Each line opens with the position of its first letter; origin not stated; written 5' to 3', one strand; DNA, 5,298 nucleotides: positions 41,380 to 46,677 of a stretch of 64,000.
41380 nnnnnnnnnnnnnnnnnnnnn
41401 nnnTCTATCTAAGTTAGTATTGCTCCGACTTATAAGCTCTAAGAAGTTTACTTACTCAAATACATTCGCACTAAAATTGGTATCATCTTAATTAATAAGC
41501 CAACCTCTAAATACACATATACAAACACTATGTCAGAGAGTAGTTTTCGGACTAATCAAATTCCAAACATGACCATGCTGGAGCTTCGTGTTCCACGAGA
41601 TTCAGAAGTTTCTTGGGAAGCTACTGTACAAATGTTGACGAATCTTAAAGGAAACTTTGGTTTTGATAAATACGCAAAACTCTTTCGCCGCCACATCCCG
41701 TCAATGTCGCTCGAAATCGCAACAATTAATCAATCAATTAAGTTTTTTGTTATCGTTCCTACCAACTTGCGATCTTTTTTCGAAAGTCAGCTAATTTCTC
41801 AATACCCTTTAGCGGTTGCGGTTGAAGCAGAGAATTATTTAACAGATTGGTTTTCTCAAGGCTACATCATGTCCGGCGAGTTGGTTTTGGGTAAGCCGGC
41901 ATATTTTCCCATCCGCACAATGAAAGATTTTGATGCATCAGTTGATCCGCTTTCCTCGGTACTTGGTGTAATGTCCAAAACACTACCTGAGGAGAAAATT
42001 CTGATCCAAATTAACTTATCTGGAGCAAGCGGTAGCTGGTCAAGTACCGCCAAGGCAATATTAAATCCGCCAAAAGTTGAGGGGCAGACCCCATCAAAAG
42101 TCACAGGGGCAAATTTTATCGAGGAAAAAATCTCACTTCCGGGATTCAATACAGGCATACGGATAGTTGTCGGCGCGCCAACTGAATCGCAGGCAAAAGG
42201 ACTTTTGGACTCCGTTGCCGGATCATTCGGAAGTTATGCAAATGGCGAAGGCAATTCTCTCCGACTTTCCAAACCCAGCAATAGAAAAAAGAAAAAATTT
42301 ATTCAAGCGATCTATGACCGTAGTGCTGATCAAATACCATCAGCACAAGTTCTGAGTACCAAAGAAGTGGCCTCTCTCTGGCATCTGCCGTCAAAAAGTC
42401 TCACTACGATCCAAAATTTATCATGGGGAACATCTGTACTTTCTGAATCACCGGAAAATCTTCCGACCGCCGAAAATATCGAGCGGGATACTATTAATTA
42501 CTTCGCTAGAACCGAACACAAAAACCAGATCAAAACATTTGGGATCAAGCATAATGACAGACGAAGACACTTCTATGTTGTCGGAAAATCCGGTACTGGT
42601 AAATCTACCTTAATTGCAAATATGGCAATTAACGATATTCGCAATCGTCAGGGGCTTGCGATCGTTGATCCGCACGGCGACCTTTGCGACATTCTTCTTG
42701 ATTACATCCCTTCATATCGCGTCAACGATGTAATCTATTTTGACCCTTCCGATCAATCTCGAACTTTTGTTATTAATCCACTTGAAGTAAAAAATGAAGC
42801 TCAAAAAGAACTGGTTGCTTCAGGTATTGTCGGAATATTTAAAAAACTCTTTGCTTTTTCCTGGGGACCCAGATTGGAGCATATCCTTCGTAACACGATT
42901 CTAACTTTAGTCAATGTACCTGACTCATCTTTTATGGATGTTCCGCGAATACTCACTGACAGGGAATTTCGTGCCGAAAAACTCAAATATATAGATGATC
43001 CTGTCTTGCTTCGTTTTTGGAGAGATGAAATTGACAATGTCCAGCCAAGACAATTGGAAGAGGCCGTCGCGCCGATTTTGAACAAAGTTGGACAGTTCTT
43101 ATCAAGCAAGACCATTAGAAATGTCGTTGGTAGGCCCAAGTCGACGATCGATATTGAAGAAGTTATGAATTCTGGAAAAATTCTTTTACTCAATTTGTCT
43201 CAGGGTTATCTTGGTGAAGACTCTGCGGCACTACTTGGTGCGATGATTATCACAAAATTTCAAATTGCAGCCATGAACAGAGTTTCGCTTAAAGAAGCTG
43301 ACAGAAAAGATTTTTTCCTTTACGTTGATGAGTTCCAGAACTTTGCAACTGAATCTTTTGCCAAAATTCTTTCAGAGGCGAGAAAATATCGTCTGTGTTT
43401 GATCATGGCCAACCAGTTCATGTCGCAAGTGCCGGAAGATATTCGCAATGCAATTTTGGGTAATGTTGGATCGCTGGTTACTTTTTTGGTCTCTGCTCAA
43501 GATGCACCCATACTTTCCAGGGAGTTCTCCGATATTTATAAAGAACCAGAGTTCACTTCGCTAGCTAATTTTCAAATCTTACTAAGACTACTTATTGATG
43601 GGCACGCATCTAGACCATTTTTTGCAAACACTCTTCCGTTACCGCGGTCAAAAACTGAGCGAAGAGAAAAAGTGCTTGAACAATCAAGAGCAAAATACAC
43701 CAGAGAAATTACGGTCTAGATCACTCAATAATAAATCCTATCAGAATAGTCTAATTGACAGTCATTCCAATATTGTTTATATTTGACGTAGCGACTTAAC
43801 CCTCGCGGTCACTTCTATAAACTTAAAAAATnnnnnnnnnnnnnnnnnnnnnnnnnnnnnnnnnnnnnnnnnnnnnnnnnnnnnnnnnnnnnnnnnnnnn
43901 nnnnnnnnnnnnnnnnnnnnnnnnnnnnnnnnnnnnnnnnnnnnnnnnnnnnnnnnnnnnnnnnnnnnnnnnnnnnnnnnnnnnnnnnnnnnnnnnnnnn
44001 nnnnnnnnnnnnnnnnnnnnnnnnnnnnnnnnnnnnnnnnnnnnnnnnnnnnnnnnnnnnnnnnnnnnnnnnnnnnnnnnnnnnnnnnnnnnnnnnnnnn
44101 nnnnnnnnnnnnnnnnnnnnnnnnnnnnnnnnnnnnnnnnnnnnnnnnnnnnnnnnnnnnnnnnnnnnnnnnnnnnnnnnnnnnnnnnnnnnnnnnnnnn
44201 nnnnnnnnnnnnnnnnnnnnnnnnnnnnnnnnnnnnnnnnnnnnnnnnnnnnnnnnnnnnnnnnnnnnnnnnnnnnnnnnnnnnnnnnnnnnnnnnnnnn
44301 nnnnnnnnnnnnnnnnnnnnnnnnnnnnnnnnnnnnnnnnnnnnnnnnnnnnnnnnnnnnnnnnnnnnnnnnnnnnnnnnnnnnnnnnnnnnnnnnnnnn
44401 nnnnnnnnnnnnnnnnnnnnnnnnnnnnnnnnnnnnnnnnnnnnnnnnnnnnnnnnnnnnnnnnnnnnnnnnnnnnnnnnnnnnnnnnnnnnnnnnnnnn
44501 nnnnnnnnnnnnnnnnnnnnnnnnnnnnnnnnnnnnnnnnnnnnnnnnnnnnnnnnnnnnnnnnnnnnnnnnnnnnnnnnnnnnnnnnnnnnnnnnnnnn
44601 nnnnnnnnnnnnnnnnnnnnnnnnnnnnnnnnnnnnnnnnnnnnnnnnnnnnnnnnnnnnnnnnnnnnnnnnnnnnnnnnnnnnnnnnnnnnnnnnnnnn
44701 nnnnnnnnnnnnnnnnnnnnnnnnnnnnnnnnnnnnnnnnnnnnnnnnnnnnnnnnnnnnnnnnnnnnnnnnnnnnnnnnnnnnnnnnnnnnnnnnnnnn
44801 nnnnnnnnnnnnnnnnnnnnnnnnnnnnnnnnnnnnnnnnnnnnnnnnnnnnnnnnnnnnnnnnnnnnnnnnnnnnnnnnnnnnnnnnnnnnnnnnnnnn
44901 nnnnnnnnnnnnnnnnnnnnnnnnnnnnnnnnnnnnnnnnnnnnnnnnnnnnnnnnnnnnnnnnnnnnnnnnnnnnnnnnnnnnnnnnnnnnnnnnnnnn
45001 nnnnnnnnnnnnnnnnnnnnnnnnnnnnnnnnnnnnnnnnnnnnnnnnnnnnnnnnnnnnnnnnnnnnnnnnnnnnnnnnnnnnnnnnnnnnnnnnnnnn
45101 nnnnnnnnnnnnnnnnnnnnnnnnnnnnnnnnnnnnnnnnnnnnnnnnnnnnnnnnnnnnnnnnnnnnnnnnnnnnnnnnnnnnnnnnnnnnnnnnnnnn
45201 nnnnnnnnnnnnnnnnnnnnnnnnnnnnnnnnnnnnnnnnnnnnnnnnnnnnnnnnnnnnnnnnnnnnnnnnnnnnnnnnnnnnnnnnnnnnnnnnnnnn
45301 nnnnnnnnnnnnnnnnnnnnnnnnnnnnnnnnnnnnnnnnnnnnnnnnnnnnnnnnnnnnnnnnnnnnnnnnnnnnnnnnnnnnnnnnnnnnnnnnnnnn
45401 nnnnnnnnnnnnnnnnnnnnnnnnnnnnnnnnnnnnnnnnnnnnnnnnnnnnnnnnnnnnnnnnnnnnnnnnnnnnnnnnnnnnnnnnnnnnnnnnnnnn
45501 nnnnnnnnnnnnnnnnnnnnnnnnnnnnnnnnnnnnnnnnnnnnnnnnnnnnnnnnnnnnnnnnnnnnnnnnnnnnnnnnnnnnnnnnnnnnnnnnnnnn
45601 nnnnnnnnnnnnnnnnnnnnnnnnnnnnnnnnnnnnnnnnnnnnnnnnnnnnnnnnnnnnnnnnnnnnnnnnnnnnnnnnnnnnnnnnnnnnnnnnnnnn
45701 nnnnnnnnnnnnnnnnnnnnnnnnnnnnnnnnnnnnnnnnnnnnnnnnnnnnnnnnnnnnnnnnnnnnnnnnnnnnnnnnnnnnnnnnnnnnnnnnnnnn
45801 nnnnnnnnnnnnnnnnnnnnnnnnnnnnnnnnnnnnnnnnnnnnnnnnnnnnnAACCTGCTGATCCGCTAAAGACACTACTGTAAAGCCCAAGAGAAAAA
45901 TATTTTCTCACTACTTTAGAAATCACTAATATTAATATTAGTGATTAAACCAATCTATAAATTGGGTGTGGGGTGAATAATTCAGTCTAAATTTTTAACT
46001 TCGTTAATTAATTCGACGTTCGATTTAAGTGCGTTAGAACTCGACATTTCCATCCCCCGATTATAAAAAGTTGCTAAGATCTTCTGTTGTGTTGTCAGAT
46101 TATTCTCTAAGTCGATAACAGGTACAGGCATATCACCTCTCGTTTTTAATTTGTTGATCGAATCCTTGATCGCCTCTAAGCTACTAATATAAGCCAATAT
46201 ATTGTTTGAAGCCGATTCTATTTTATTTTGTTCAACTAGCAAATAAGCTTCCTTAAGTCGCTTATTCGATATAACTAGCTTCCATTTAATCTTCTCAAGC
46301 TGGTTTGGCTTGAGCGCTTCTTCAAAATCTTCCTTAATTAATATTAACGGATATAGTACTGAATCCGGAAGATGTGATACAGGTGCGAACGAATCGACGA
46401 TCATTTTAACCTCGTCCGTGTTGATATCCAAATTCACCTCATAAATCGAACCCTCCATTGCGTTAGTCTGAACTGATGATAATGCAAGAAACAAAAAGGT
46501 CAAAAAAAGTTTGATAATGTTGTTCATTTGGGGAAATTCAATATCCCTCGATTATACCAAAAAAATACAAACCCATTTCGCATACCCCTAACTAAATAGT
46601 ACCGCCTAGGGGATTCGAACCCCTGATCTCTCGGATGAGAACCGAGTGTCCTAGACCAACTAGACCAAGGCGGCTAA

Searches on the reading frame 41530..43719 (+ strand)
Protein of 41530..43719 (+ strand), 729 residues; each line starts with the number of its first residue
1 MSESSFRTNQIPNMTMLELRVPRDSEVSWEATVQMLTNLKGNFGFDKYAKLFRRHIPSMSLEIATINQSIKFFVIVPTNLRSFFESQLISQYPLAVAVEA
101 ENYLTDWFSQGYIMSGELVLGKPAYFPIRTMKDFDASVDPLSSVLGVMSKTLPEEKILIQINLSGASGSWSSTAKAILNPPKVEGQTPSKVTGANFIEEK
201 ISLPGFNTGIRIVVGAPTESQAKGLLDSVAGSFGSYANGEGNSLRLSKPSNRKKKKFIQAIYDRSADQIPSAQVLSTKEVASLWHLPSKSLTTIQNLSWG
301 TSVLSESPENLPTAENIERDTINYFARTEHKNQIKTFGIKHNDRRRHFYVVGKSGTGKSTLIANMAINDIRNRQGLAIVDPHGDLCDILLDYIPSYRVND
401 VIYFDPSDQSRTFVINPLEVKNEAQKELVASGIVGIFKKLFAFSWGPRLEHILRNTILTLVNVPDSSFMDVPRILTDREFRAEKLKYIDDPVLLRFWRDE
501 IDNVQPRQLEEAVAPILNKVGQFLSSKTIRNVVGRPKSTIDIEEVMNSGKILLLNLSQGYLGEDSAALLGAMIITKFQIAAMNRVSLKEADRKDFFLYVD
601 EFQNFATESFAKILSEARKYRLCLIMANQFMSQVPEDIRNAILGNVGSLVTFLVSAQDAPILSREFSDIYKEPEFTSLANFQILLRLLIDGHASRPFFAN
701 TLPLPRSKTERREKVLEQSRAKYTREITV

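Call 58: search_protein_families(library=pfam, proteins=[window:41530-43719:+], max_evalue=0.01)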
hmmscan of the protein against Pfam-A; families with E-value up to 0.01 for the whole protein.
window:41530-43719:+ (729 aa): 6 families
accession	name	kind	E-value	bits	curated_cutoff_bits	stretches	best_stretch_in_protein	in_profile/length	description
PF10412.15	TrwB_AAD_bind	-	5.7e-09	35.8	20.5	1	334-409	4-73/387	Type IV secretion-system coupling protein DNA-binding domain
PF01935.23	DUF87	-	1.5e-06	28.9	23.2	1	345-428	23-100/220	Helicase HerA, central domain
PF12696.13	TraG-D_C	-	6e-05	23.4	22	1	597-653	4-65/126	TraM recognition site of TraD and TraG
PF13401.12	AAA_22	-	0.00017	22.3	27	0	344-366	4-26/130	AAA domain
PF13191.12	AAA_16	-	0.0028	18.6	32.6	0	343-373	22-51/167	AAA ATPase domain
PF13555.12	AAA_29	-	0.0091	16.2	27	0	345-363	22-41/61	P-loop containing region of AAA domain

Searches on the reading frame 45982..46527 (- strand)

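Call 42: search_protein_families(library=pfam, proteins=[window:45982-46527:-], max_evalue=1)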
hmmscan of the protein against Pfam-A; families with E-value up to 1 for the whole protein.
window:45982-46527:- (181 aa): 4 families
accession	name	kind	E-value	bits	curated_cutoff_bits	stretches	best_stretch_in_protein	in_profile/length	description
PF18915.5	DUF5667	-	1.9e-09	38.3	27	1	53-151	3-89/99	Domain of unknown function (DUF5667)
PF02758.22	PYRIN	-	0.033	14.8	22.9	1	70-112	7-46/76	PAAD/DAPIN/Pyrin domain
PF03085.20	RAP-1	-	0.033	14.3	25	1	3-48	168-213/244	Rhoptry-associated protein 1 (RAP-1)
PF05440.17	MtrB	-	0.1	13.5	27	1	102-164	18-72/94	Tetrahydromethanopterin S-methyltransferase subunit B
